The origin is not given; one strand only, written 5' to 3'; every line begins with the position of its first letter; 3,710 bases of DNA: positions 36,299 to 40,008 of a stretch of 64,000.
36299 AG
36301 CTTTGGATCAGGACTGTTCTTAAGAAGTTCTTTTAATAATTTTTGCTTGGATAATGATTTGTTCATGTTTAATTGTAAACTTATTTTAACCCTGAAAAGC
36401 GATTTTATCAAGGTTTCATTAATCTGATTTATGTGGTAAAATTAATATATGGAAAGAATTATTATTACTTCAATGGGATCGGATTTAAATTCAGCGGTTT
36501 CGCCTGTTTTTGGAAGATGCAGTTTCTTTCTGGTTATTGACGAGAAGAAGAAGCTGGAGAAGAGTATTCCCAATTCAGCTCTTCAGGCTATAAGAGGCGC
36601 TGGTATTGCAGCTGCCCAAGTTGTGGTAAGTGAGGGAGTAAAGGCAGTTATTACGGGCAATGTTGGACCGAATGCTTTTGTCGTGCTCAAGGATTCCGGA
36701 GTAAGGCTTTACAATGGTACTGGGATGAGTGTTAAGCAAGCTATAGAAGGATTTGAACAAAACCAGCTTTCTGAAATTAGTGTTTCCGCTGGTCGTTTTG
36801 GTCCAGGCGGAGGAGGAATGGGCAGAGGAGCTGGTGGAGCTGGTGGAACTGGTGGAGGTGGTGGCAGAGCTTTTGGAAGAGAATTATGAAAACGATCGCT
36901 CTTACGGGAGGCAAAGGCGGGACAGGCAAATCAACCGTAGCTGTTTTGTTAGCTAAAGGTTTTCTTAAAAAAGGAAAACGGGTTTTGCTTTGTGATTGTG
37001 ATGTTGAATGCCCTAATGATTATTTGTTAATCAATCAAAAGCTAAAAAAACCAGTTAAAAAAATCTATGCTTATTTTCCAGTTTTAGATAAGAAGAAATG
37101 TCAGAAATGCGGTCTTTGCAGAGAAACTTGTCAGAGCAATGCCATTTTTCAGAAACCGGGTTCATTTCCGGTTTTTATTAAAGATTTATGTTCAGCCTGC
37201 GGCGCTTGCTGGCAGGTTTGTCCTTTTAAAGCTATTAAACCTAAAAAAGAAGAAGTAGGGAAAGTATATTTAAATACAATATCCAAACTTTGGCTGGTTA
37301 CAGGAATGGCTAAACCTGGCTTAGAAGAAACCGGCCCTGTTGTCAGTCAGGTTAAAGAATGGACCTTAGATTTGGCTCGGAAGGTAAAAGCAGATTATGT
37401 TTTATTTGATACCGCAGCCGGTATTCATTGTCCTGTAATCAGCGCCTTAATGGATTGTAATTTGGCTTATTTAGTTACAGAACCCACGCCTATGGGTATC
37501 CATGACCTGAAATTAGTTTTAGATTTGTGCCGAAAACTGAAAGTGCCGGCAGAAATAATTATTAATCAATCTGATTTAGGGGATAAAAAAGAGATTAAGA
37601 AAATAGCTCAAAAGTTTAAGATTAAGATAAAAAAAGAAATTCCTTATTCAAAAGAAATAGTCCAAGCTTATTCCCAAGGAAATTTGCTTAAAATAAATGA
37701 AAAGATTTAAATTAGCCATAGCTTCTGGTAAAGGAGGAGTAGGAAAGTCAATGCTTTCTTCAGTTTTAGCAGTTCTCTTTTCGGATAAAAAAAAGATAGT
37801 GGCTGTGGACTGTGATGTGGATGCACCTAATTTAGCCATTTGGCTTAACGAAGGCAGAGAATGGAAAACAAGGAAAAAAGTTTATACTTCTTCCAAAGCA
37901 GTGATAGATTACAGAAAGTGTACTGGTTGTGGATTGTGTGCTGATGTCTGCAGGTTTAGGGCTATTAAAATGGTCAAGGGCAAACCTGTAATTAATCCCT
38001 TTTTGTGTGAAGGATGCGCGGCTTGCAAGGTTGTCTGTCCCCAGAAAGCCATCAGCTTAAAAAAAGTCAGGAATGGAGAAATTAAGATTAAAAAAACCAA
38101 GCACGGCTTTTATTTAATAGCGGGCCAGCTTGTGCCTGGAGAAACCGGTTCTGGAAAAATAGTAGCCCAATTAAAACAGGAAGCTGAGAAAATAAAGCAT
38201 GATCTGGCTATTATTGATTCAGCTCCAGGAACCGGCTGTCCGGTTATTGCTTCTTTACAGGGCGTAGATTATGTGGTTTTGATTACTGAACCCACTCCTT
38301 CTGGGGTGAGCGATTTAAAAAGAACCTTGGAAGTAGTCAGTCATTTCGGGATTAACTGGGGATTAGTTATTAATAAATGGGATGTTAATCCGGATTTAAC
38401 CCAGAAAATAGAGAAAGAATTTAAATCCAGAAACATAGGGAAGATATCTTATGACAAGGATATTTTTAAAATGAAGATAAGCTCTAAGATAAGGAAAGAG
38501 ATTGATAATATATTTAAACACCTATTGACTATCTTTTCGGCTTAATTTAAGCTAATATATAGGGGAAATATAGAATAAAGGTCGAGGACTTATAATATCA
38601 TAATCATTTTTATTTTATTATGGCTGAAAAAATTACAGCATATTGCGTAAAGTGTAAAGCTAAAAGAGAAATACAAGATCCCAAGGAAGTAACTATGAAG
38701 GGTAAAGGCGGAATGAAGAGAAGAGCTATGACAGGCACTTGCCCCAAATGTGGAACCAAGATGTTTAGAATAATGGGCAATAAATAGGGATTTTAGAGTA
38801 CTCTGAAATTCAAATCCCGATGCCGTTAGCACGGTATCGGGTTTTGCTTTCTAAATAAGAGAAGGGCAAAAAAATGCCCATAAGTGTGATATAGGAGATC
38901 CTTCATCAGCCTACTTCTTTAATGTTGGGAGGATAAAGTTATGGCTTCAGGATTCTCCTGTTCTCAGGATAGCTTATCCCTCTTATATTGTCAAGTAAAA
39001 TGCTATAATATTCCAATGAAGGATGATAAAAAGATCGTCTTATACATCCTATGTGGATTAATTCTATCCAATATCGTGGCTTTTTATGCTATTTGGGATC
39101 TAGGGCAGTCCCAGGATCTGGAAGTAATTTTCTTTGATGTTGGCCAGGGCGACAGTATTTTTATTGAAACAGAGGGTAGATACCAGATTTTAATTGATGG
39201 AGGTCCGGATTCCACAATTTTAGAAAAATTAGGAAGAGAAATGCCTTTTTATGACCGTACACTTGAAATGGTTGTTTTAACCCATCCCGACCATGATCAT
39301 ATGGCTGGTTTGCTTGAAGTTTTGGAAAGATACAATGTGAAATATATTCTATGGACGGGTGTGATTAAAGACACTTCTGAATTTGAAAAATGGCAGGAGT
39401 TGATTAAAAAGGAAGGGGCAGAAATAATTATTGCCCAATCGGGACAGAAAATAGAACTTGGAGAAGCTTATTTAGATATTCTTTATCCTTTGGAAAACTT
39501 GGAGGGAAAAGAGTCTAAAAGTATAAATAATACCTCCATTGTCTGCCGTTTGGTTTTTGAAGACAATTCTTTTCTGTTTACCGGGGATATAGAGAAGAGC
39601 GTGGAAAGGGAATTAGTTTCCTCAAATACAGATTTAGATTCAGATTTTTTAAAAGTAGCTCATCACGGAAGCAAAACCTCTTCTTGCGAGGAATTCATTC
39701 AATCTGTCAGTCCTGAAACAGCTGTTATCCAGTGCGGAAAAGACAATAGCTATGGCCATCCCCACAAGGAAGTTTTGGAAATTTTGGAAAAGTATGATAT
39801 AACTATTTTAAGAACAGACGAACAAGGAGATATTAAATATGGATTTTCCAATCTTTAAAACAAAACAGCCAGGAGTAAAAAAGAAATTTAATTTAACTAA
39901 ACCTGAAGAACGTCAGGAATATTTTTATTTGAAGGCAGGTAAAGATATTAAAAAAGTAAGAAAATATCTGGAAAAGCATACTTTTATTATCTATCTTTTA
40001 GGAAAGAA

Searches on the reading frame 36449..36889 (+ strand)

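Call 44: search_protein_families(library=pfam, proteins=[window:36449-36889:+], max_evalue=0.0001)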
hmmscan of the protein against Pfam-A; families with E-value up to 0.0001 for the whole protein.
window:36449-36889:+ (146 aa): 1 family
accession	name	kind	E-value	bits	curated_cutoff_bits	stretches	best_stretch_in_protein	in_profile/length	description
PF02579.22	Nitro_FeMo-Co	-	8.3e-18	64.9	26.3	1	14-103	2-93/94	Dinitrogenase iron-molybdenum cofactor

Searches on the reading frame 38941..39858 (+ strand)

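Call 44: search_protein_families(library=pfam, proteins=[window:38941-39858:+], max_evalue=0.0001)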
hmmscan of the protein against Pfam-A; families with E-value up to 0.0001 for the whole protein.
window:38941-39858:+ (305 aa): 2 families
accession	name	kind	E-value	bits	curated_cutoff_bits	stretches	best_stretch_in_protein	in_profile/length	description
PF00753.33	Lactamase_B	-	1.1e-14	55.2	22.7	1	66-266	2-195/196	Metallo-beta-lactamase superfamily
PF12706.13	Lactamase_B_2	-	2.3e-07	31.1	27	1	82-218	2-144/200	Beta-lactamase superfamily domain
